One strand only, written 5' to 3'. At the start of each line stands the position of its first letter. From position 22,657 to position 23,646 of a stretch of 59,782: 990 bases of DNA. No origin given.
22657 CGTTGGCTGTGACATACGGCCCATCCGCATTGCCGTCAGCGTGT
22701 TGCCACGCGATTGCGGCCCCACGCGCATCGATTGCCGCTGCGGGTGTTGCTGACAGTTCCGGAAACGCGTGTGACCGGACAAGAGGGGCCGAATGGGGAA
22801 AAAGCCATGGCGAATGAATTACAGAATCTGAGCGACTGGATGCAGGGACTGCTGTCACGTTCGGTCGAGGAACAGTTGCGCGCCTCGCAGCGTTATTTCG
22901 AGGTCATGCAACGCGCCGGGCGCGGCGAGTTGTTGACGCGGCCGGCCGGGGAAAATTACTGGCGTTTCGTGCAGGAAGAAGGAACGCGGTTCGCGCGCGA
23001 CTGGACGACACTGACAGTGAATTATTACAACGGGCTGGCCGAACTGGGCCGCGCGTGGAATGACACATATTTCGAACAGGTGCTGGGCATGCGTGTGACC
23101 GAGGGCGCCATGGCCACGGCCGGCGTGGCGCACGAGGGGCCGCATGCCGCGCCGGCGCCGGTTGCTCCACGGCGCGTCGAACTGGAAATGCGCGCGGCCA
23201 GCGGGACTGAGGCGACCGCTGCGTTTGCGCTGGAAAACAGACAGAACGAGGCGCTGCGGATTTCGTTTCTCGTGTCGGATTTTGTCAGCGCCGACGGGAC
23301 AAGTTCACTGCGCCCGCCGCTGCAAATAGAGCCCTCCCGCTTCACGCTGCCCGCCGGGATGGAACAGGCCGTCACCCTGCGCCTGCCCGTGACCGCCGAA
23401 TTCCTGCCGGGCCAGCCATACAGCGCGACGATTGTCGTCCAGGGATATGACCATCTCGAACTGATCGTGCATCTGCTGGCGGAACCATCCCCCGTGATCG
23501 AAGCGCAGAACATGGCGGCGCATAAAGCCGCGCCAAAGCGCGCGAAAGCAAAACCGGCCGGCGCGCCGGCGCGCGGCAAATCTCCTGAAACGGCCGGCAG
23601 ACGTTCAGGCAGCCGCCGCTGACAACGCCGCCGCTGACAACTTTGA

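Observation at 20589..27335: Co-directional operon-like cluster of cytoplasmic orphan proteins (A-E) plus an SDR: candidate undescribed intracellular assembly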

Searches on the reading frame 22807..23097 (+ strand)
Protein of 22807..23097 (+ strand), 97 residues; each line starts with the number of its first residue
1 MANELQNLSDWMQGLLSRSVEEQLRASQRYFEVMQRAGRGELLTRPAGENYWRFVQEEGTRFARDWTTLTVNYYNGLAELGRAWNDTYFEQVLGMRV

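Call 63: search_solved_structures(query=A6, max_evalue=10)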
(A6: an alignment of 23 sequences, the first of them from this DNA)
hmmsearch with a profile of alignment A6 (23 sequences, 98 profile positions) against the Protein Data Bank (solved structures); distinct sequences matched with E-value up to 10: 26.
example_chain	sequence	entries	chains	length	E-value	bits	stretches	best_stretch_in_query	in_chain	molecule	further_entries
8fbi_A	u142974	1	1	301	0.02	18.7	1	21-93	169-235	KWOCA_39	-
6u1s_A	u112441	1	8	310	0.034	18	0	17-81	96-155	de novo designed 16-helix transmembrane nanopore, TMHC8_R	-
6vv5_A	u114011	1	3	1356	0.073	16.9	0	8-78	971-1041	Spike glycoprotein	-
8v3b_a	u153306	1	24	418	0.078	16.8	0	28-93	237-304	O43_129_+4 component B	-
5k7v_A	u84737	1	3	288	0.1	16.4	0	14-63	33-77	Designed protein HR00C3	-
9xnx_A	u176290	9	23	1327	0.19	15.6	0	8-78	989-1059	Spike glycoprotein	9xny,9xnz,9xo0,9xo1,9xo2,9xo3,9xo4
4g91_B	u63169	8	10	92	0.27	15.1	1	12-79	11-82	Transcription factor HapC (Eurofung) | CCAAT-binding factor complex subunit HapC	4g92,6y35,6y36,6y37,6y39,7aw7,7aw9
7y6s_A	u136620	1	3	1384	0.37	14.6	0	8-78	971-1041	Spike glycoprotein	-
7w6m_A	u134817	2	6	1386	0.38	14.6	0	8-78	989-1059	Spike glycoprotein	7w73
7y6t_A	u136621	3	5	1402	0.38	14.6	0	8-78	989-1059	Spike glycoprotein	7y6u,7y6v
8up1_A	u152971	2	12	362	0.53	14.1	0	28-70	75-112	De Novo Protein sr322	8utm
7c9o_B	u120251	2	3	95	0.57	14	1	11-48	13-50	Nuclear transcription factor Y subunit B-11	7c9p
6r0l_A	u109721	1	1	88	0.73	13.7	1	12-48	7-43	OsGhd8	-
6vfh_B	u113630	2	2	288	1.1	13.2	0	14-63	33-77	T33_dn10B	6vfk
6r0m_A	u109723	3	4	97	1.1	13.1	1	12-48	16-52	NF-YB2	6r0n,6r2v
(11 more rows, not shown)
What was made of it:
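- On Phasin (Pfam Phasin_2 PF09361): A profile of the helical domain against PDB found nothing (call 63).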

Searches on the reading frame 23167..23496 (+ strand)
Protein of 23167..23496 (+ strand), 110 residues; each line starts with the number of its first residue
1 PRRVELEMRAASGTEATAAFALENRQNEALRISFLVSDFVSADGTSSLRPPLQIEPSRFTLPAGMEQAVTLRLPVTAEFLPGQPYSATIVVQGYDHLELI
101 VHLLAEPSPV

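Call 110: search_solved_structures(query=A10, max_evalue=10)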
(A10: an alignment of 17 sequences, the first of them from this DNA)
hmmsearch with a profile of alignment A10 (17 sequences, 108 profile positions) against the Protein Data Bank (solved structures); distinct sequences matched with E-value up to 10: 7.
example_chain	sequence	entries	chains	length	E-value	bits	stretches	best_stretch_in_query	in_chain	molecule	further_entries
7b5h_AA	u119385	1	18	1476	0.039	17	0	43-101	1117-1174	All3314 protein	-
7n6g_4C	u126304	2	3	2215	0.14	15.2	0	40-72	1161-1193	FAP81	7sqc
8bdw_A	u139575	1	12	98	0.45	13.6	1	36-79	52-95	Cell surface adherence protein,collagen-binding domain, LPXTG-motif cell wall anchor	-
6dwi_A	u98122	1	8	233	1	12.5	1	40-86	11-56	4462 Fab Light Chain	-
7s62_A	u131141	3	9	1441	1.5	11.9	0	60-103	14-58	Alpha 2-macroglobulin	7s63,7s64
1rsf_A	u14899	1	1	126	1.6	11.9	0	72-107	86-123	Coxsackievirus and adenovirus receptor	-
1kac_B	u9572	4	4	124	1.7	11.7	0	72-107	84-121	PROTEIN (COXSACKIE VIRUS AND ADENOVIRUS RECEPTOR) | Coxsackievirus and adenovirus receptor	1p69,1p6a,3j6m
